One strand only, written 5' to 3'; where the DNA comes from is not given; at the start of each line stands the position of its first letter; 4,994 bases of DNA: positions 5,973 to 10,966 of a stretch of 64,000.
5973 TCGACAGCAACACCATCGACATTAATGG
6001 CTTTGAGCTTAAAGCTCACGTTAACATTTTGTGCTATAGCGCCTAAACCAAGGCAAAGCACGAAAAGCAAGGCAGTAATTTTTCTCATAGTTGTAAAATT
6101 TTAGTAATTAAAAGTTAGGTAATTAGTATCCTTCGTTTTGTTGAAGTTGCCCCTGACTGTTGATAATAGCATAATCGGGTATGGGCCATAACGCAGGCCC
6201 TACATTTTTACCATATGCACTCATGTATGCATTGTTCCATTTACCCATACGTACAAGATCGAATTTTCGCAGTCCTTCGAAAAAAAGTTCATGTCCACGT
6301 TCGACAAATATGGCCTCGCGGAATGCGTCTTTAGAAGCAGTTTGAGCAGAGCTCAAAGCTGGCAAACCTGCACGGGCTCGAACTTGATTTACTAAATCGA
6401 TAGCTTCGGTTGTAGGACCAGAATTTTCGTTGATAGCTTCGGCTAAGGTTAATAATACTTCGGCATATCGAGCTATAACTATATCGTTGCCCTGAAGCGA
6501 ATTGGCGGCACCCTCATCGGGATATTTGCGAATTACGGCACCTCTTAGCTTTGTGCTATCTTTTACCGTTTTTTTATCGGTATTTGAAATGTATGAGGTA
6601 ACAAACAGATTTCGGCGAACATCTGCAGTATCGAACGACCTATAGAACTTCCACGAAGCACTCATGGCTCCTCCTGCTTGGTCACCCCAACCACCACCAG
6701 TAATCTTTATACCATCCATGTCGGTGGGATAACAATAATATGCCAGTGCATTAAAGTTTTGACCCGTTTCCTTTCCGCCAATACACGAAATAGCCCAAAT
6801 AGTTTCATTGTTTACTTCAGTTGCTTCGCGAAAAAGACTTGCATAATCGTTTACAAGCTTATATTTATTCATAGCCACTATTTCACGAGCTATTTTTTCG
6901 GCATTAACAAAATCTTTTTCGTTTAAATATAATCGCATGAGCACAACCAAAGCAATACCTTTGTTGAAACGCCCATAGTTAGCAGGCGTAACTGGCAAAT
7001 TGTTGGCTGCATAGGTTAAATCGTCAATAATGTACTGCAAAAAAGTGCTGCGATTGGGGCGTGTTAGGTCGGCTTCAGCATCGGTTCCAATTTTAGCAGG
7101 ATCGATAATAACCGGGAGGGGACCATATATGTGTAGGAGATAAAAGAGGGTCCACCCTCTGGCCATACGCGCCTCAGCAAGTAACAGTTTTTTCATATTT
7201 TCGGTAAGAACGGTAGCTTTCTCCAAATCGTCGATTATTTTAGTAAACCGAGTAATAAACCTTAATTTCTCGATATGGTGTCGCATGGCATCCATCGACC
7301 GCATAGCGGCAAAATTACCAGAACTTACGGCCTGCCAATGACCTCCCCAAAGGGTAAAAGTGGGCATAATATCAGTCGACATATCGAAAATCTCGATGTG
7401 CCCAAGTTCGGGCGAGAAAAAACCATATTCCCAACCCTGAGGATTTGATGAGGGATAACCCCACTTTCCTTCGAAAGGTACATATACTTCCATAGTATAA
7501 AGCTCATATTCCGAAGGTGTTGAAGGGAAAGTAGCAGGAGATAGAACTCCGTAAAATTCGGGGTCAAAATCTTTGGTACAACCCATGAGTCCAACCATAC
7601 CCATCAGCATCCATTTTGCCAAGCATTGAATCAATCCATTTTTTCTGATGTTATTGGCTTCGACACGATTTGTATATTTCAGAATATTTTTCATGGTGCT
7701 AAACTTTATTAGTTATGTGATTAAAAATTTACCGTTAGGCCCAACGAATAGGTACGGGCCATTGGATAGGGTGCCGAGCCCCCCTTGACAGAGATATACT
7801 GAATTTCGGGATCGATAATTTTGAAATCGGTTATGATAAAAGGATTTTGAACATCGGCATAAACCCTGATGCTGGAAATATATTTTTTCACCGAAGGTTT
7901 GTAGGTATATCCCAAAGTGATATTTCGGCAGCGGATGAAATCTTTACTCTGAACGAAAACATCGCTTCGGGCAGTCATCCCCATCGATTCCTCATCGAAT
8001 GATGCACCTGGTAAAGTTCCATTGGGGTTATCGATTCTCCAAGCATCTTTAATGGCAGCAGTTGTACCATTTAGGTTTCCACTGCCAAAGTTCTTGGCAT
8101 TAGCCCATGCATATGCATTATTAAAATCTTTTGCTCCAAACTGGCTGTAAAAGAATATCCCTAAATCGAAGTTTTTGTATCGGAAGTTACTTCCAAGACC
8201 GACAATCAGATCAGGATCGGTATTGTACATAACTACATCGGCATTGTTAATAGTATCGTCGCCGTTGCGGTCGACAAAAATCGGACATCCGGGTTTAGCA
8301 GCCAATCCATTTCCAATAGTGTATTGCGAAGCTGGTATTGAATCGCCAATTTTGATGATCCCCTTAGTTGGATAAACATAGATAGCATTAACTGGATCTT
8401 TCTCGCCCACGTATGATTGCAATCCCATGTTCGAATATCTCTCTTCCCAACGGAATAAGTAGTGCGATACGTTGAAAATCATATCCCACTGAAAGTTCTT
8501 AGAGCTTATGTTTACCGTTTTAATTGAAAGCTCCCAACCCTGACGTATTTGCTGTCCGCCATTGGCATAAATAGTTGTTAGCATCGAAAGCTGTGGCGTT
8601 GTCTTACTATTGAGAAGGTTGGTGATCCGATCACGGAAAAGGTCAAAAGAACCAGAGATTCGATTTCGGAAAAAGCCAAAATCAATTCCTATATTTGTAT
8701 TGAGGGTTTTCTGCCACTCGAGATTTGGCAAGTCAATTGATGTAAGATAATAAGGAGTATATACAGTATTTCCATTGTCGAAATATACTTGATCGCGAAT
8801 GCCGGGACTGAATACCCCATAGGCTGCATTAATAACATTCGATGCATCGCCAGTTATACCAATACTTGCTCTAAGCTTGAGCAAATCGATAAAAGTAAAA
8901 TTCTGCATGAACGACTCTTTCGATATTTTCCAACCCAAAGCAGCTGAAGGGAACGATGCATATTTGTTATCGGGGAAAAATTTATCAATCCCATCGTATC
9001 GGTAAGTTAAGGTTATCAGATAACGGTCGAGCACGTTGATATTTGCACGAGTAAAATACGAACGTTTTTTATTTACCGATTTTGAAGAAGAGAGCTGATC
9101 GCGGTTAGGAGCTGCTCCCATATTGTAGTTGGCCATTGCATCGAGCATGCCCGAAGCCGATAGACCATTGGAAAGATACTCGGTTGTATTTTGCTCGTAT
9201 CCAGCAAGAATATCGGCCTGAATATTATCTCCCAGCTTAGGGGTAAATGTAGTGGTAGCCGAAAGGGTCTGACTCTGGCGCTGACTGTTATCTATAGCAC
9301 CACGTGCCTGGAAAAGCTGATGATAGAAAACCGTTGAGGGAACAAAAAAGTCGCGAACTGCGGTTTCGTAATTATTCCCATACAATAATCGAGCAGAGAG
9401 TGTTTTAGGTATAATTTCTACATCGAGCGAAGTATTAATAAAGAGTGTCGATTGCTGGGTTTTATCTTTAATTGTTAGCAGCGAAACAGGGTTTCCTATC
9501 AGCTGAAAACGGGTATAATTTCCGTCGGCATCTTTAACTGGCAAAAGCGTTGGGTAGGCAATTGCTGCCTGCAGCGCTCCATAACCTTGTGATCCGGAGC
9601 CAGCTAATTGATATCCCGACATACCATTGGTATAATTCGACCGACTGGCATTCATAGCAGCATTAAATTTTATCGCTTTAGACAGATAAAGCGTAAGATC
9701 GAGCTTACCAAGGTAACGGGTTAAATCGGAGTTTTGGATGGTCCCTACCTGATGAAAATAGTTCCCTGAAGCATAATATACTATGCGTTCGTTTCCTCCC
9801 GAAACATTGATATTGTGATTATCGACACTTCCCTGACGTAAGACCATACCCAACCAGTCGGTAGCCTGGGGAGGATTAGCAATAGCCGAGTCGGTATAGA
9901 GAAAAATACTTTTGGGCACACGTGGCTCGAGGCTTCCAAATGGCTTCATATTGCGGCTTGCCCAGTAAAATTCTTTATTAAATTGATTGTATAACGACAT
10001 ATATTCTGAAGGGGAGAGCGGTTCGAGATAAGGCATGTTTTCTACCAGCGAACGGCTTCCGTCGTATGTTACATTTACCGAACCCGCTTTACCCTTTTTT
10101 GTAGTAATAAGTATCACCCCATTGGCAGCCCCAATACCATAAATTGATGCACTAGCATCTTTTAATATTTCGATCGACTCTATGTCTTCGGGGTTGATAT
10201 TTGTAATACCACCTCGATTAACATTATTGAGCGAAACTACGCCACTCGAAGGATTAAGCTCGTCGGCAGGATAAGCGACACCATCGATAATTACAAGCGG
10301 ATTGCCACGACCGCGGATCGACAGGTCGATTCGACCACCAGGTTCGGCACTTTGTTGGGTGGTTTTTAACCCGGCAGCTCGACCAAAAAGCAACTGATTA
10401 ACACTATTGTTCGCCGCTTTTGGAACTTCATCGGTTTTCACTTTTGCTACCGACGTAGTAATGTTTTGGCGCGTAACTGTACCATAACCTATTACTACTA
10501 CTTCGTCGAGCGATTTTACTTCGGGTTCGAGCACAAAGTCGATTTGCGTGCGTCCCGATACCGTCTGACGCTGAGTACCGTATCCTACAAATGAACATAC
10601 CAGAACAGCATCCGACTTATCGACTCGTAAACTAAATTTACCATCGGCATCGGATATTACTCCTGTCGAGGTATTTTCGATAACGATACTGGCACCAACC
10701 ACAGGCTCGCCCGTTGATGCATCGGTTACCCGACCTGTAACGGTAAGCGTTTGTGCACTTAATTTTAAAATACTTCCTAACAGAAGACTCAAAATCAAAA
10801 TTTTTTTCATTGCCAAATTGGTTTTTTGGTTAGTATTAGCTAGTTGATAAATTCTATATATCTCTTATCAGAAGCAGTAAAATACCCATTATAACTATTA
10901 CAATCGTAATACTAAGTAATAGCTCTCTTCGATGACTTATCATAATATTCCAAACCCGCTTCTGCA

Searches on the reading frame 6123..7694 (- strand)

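Call 50: search_protein_families(library=pfam, proteins=[window:6123-7694:-], max_evalue=0.00001)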
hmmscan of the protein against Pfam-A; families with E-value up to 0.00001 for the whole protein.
window:6123-7694:- (523 aa): 2 families
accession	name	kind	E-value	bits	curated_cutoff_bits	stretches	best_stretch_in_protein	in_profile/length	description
PF07980.17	SusD_RagB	-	3.8e-33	115.8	23.1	1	365-523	112-297/297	SusD family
PF14322.12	SusD-like_3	-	1.1e-10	42.5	27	1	147-257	85-191/191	Starch-binding associating with outer membrane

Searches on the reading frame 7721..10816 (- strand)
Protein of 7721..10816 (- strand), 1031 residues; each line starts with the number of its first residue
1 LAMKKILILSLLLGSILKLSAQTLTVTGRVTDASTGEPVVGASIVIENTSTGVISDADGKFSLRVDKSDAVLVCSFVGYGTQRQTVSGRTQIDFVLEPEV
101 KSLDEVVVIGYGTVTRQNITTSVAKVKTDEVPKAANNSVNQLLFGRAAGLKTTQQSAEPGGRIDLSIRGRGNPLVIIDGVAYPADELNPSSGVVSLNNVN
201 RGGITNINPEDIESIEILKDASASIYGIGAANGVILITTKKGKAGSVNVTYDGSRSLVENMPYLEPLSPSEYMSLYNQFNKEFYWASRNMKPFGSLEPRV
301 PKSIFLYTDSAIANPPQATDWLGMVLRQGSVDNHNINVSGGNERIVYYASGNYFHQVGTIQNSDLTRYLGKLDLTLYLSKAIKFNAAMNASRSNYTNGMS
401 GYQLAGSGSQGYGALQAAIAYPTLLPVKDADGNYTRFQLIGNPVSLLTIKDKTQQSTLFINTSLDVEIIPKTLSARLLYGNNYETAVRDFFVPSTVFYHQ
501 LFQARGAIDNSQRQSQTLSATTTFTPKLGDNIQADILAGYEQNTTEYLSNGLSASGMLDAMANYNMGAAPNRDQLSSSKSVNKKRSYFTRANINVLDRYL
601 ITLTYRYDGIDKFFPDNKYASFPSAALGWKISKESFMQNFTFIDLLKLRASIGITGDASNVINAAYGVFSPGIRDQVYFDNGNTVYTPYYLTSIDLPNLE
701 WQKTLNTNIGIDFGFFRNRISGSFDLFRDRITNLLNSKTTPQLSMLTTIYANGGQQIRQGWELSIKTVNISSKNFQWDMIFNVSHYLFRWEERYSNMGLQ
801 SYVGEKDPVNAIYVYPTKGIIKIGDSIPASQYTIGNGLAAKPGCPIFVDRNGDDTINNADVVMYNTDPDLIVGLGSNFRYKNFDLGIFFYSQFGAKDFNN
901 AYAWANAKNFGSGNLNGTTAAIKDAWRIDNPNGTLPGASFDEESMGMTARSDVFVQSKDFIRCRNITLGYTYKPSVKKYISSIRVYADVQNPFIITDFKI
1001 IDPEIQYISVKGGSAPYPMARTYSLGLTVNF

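Call 50: search_protein_families(library=pfam, proteins=[window:7721-10816:-], max_evalue=0.00001)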
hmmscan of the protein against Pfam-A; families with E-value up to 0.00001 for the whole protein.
window:7721-10816:- (1031 aa): 3 families
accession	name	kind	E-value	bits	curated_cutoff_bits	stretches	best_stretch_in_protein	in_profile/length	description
PF13715.12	CarbopepD_reg_2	-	6.1e-20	71.5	32.2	1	26-108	1-88/88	CarboxypepD_reg-like domain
PF07715.20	Plug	-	6e-16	59.3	23.9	1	117-234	3-107/107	TonB-dependent Receptor Plug Domain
PF13620.12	CarboxypepD_reg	-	2.4e-12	47.5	32.3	1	25-96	1-81/82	Carboxypeptidase regulatory-like domain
